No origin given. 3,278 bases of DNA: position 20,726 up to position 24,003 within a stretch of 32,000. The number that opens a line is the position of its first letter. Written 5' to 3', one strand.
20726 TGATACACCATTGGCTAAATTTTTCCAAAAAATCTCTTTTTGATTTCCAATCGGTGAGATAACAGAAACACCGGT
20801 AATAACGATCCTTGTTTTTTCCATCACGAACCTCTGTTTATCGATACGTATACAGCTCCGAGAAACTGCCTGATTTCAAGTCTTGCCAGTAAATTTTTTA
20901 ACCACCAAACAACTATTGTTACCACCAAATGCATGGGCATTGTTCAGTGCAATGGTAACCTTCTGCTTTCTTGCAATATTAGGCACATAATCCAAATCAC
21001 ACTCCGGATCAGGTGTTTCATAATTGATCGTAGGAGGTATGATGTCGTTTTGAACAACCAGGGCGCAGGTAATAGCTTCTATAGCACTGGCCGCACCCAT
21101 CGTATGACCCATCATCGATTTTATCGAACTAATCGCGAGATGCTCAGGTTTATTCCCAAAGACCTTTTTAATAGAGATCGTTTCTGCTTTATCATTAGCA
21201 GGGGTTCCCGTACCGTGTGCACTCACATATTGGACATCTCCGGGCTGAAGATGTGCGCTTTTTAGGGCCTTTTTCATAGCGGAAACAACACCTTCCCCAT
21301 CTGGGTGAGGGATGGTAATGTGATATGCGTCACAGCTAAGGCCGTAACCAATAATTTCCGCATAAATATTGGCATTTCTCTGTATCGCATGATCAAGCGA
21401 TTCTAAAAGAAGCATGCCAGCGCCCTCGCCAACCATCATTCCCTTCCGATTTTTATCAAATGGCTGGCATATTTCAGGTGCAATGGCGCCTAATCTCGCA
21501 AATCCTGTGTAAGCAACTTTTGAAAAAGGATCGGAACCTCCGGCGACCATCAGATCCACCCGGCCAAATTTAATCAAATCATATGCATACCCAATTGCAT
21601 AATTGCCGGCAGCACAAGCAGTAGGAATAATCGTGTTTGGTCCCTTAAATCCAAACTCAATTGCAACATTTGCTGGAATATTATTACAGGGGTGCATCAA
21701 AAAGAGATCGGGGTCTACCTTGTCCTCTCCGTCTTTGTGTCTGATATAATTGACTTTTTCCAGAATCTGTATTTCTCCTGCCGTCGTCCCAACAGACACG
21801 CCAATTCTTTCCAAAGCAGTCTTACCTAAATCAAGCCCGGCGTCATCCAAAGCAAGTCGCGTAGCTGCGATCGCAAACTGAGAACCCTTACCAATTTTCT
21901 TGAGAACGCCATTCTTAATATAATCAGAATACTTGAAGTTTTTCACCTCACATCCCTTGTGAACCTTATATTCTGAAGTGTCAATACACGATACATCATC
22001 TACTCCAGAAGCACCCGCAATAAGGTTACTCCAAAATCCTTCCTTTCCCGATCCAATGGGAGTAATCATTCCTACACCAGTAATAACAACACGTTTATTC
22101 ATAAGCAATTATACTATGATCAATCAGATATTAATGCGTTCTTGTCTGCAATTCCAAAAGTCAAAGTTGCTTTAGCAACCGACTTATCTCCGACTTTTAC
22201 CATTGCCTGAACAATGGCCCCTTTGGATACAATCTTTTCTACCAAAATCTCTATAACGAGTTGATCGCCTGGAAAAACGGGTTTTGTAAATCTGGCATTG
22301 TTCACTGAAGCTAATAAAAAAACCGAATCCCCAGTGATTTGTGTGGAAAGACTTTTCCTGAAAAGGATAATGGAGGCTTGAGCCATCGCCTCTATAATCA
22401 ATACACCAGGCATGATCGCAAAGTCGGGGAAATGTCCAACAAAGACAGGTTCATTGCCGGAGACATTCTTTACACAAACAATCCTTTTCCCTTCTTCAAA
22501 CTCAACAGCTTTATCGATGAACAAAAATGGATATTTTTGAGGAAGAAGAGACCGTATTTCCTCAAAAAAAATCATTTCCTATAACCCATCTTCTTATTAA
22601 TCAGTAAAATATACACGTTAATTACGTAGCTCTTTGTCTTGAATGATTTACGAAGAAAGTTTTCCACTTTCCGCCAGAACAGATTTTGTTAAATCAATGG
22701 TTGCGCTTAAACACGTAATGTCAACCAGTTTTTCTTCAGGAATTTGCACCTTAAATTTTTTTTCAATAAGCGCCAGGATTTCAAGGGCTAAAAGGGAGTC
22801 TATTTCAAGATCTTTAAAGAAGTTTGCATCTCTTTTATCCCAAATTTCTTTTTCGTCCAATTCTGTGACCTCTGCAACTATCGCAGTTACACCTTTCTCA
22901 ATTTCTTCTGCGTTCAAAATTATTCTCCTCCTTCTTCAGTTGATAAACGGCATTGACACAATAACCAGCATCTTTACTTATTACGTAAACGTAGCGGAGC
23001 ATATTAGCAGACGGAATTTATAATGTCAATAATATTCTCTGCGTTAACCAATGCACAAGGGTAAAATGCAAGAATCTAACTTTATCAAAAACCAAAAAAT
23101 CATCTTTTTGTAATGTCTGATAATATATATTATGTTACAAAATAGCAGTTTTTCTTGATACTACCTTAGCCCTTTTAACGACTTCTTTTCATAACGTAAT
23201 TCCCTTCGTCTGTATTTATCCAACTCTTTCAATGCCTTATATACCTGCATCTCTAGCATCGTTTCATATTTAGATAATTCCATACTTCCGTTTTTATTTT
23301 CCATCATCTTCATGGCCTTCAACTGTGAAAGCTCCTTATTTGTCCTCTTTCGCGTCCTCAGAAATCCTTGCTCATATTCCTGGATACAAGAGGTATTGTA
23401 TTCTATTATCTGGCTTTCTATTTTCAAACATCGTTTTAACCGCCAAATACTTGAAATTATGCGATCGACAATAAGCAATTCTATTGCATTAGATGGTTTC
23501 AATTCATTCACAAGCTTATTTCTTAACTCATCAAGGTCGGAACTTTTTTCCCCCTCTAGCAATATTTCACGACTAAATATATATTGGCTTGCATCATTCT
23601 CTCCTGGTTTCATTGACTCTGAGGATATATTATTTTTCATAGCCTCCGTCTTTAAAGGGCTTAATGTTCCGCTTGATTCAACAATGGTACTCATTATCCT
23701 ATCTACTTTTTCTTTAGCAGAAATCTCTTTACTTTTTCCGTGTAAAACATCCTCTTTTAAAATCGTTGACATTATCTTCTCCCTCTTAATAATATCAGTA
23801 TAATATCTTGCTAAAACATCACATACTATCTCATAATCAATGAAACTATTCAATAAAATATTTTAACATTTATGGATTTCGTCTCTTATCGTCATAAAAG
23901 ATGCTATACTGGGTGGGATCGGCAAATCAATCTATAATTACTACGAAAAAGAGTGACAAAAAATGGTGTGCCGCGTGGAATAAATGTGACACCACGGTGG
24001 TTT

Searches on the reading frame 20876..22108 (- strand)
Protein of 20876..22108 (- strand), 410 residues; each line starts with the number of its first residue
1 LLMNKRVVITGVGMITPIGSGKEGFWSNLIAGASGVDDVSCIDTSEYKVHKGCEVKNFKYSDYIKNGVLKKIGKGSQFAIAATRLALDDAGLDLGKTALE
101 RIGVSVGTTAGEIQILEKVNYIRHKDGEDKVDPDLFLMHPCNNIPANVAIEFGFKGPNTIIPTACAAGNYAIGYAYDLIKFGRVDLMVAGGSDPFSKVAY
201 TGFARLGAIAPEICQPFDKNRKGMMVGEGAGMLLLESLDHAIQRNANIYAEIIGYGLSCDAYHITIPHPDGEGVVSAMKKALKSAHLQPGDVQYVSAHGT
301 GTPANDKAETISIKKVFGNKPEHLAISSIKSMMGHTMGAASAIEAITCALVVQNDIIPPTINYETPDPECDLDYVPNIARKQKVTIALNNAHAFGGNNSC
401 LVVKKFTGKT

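Call 8: search_protein_families(library=pfam, proteins=[window:20876-22108:-], max_evalue=0.001)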
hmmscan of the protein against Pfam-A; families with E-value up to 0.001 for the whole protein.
window:20876-22108:- (410 aa): 3 families
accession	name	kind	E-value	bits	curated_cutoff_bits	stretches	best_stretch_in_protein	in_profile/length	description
PF00109.32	ketoacyl-synt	-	6.8e-43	147.5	20.8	1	5-241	2-252/252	Beta-ketoacyl synthase, N-terminal domain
PF02801.28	Ketoacyl-synt_C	-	8e-41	139.2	20.8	1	249-364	1-119/119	Beta-ketoacyl synthase, C-terminal domain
PF00108.29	Thiolase_N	-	0.00073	19.4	26.4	0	146-201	64-121/260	Thiolase, N-terminal domain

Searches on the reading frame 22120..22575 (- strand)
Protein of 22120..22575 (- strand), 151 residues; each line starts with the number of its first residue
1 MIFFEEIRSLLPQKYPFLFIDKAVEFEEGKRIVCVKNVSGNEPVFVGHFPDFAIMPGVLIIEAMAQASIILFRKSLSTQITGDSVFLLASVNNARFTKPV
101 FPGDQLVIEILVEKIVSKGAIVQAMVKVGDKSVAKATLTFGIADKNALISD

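Call 8: search_protein_families(library=pfam, proteins=[window:22120-22575:-], max_evalue=0.001)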
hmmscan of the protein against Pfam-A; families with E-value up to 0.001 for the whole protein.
window:22120-22575:- (151 aa): 2 families
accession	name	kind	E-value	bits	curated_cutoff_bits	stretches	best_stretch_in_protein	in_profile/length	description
PF07977.19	FabA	-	4.5e-26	91.6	23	1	11-136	1-137/138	FabA-like domain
PF01575.25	MaoC_dehydratas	-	4e-05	23.7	27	1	77-123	66-112/123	MaoC like domain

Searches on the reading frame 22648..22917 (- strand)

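Call 8: search_protein_families(library=pfam, proteins=[window:22648-22917:-], max_evalue=0.001)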
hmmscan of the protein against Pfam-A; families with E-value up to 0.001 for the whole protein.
window:22648-22917:- (89 aa): 1 family
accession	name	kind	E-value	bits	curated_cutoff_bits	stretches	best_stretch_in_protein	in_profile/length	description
PF00550.31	PP-binding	-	1e-13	51.7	20.8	1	10-75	3-65/67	Phosphopantetheine attachment site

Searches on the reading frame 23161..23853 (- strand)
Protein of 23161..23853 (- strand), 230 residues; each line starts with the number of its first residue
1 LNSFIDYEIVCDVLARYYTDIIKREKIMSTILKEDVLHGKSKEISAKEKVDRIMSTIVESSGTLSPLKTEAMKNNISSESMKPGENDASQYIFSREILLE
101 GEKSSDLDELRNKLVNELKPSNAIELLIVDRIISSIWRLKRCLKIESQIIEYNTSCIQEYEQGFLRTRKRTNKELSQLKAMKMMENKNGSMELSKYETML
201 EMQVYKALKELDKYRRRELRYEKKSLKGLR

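Call 3: search_protein_families(library=ncbifam, proteins=[window:23161-23853:-], max_evalue=1)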
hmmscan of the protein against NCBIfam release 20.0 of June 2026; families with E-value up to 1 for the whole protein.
window:23161-23853:- (230 aa): 0 families

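Call 4: search_protein_families(library=pfam, proteins=[window:23161-23853:-], max_evalue=1)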
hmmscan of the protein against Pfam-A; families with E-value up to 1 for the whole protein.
window:23161-23853:- (230 aa): 1 family
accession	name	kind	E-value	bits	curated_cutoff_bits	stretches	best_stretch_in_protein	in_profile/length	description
PF15650.12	Tox-REase-9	-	0.21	12.3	27.3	0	91-123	24-56/88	Restriction endonuclease fold toxin 9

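Call 73: search_protein_families(library=pfam, proteins=[window:23161-23772:-], max_evalue=1)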
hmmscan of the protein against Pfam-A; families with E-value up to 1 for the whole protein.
window:23161-23772:- (203 aa): 1 family
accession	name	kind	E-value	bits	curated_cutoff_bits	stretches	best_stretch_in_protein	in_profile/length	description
PF15650.12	Tox-REase-9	-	0.14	12.9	27.3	0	64-96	24-56/88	Restriction endonuclease fold toxin 9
